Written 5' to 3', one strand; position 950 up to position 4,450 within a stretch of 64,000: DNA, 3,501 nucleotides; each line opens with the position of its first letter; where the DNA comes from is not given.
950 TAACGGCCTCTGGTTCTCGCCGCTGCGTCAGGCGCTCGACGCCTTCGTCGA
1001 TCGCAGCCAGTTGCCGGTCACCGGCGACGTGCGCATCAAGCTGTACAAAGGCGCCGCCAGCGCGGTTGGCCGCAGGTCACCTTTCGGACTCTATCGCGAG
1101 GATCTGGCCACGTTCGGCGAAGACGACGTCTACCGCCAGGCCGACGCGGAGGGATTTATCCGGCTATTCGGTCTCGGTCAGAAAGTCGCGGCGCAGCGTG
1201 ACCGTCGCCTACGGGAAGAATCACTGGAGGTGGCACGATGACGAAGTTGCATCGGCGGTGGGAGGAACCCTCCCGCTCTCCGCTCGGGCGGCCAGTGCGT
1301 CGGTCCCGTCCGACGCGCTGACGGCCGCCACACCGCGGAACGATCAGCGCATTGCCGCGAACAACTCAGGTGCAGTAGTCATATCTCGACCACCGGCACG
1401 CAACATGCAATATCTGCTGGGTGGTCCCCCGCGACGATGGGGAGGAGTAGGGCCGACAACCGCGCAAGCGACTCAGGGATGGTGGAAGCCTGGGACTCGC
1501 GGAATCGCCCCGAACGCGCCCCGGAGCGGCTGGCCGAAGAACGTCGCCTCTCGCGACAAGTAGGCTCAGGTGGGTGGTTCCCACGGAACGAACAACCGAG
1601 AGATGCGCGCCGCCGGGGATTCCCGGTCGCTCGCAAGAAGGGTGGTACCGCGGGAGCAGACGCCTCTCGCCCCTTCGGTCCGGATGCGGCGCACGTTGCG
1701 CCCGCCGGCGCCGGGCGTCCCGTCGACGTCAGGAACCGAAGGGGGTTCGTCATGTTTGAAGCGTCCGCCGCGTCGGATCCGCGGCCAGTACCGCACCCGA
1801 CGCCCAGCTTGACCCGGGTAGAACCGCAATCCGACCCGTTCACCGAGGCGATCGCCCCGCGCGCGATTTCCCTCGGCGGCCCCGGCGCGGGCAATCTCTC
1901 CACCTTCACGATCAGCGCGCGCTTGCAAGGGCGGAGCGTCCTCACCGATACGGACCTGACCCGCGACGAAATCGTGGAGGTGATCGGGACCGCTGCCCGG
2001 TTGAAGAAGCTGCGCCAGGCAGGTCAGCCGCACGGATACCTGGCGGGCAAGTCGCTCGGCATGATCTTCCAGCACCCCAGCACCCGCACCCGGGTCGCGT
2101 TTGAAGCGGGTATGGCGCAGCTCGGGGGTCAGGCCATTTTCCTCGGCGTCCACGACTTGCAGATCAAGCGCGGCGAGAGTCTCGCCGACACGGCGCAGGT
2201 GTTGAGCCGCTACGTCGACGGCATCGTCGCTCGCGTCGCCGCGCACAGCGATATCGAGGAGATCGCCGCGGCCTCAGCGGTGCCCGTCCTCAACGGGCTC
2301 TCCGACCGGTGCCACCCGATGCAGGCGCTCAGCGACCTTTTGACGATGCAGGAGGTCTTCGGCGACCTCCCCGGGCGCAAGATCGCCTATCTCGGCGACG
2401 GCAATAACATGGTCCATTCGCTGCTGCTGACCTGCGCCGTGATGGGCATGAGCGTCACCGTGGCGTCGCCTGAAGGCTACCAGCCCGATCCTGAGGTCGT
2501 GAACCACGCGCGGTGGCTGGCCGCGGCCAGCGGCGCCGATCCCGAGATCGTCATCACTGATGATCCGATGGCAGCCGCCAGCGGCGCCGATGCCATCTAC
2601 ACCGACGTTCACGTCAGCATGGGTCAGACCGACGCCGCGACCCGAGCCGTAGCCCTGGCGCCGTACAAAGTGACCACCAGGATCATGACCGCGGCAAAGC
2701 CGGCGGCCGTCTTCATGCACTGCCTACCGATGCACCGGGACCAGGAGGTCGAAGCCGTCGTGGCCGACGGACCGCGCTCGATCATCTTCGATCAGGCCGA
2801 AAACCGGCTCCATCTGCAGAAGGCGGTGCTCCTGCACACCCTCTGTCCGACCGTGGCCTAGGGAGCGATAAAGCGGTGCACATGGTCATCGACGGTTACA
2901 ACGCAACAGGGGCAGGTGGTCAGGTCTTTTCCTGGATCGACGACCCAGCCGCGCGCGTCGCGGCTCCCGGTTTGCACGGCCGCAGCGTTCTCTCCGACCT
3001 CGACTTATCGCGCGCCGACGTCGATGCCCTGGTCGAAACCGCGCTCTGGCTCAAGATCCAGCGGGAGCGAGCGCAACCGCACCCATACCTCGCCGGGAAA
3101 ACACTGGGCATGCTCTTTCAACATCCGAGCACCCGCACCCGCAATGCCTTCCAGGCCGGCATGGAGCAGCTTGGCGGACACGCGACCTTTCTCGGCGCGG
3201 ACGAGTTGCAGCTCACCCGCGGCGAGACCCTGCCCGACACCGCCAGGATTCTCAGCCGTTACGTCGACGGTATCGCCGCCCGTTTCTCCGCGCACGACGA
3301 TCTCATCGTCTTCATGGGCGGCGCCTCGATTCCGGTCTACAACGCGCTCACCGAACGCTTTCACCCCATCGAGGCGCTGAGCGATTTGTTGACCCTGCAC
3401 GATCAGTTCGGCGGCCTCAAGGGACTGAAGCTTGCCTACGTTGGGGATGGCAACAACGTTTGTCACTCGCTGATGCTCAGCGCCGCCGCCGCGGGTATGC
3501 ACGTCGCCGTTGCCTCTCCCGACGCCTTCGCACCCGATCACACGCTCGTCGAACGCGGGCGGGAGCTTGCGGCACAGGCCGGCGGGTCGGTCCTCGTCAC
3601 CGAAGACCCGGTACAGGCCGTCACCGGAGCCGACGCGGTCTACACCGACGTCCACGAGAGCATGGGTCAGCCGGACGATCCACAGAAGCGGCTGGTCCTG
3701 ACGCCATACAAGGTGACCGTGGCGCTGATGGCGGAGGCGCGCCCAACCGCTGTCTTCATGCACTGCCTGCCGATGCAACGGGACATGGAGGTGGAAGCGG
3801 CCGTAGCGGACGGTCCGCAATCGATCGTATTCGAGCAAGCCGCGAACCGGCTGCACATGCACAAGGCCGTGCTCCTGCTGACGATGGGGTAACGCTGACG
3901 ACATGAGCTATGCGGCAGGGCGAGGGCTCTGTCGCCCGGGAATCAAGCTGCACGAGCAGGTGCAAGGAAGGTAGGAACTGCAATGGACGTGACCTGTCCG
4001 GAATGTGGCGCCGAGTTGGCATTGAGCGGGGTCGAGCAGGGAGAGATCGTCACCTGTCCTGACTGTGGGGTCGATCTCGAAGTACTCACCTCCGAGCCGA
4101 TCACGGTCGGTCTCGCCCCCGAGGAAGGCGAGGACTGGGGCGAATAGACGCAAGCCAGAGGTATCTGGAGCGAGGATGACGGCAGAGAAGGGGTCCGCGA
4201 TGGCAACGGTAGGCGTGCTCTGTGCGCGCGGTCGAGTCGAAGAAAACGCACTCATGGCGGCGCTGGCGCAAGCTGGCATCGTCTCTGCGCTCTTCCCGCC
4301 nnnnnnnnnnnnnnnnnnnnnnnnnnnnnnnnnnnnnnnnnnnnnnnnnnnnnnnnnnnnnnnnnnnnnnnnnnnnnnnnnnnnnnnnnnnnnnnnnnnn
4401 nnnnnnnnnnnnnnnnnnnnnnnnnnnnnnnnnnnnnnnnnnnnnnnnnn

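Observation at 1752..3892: Tandem OTC paralogs; the second has HPxQ changed to HPIE, and both carry N-terminal extensions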

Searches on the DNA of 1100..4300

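Call 27: search_rna_families(source=window, start=1100, end=4300, threshold=evalue, max_evalue=1, show_alignments=2)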
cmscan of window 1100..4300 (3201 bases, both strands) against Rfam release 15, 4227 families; matches with E-value up to 1: 1.
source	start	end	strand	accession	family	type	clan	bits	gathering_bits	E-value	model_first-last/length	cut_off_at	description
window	1425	1677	+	RF00230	T-box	Cis-reg; leader;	-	50.6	93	2e-09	1-219/219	no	T-box leader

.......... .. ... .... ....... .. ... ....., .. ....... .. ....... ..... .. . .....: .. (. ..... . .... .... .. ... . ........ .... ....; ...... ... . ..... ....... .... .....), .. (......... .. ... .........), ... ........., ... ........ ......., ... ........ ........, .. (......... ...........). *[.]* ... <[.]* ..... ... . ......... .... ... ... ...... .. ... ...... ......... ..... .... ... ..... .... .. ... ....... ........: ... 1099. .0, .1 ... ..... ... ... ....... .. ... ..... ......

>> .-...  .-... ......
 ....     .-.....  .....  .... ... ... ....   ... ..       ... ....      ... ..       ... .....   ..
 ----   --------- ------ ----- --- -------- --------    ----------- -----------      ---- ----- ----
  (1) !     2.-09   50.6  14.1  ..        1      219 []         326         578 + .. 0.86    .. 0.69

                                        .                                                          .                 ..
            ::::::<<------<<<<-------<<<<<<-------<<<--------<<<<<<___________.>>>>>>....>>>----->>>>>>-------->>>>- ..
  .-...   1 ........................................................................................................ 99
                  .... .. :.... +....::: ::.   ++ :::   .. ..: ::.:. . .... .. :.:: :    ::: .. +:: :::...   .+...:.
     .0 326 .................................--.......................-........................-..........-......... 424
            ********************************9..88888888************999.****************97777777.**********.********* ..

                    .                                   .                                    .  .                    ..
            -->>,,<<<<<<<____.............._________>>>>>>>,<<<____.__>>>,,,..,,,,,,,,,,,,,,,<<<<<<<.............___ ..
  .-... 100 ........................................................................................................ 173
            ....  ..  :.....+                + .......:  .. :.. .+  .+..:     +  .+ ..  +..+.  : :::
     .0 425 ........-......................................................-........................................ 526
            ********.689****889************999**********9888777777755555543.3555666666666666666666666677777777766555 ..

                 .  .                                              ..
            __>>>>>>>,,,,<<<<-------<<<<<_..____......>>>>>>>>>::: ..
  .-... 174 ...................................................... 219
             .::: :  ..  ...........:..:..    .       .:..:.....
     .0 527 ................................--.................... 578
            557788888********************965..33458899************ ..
